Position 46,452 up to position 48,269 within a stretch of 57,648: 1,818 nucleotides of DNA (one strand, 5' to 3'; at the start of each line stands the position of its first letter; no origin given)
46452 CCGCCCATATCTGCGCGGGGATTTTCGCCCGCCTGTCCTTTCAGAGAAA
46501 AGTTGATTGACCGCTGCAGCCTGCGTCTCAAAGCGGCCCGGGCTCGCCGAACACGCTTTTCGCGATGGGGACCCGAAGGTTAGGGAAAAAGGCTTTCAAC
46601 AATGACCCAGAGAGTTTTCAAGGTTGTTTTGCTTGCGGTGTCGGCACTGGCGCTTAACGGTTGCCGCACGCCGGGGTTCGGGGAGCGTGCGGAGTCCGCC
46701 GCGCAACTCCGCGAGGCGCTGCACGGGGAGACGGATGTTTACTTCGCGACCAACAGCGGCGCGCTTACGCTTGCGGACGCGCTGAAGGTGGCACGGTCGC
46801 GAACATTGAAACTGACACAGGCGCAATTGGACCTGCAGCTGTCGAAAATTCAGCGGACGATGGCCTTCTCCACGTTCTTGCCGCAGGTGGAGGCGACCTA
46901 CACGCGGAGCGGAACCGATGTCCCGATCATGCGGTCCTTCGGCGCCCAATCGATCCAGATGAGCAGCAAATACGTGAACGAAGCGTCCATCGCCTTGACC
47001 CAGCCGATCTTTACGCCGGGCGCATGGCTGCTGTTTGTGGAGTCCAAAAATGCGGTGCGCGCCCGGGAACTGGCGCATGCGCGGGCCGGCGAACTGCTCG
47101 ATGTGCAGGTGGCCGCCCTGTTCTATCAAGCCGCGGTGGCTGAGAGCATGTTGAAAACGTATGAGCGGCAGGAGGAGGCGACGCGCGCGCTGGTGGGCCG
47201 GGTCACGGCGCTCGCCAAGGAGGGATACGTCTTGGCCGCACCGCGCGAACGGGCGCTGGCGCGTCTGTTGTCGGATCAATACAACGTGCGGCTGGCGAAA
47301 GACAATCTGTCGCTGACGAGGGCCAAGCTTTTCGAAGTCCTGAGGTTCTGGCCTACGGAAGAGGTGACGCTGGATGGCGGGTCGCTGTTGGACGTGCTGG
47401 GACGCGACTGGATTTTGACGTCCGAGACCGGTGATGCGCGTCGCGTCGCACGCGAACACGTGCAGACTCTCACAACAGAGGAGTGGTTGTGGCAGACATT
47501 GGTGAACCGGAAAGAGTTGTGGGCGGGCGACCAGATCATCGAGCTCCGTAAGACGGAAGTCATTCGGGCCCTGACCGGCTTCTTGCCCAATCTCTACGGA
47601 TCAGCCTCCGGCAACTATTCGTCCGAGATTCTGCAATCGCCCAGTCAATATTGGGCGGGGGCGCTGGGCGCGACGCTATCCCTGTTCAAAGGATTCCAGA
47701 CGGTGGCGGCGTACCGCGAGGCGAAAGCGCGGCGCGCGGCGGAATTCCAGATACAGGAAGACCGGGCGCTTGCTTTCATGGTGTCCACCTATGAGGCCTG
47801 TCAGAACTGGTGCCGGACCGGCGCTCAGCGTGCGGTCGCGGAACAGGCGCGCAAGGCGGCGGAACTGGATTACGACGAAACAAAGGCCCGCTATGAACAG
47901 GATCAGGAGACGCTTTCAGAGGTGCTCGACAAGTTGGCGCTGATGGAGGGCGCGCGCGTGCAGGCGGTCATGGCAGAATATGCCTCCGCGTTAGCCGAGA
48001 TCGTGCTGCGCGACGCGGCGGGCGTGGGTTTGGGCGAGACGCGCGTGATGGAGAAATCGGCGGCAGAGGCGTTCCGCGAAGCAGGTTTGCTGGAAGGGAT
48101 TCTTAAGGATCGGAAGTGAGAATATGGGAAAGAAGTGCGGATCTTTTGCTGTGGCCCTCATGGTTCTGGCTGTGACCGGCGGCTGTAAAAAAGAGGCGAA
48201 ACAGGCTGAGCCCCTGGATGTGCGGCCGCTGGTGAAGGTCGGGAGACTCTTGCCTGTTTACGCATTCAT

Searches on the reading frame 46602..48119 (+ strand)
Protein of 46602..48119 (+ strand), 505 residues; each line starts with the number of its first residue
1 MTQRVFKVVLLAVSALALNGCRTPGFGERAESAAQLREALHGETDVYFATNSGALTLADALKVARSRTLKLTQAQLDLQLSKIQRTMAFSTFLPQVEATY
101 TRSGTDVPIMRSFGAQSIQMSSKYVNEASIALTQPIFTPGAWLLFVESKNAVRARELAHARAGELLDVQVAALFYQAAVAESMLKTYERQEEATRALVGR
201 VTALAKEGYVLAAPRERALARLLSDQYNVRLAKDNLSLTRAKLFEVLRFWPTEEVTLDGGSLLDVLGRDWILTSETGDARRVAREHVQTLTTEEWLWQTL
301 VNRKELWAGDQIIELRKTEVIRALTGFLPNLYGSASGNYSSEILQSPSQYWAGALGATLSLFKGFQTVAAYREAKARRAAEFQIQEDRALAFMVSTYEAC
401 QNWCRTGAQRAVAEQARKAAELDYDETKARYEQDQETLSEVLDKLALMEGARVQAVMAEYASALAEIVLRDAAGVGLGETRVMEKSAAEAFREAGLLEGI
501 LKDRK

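Call 86: search_protein_families(library=pfam, proteins=[window:46602-48119:+], max_evalue=0.000001)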
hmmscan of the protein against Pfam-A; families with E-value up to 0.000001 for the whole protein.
window:46602-48119:+ (505 aa): 1 family
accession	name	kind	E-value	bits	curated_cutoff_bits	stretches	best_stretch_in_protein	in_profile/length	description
PF02321.23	OEP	-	8.4e-20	71.8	22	1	294-467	3-180/187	Outer membrane efflux protein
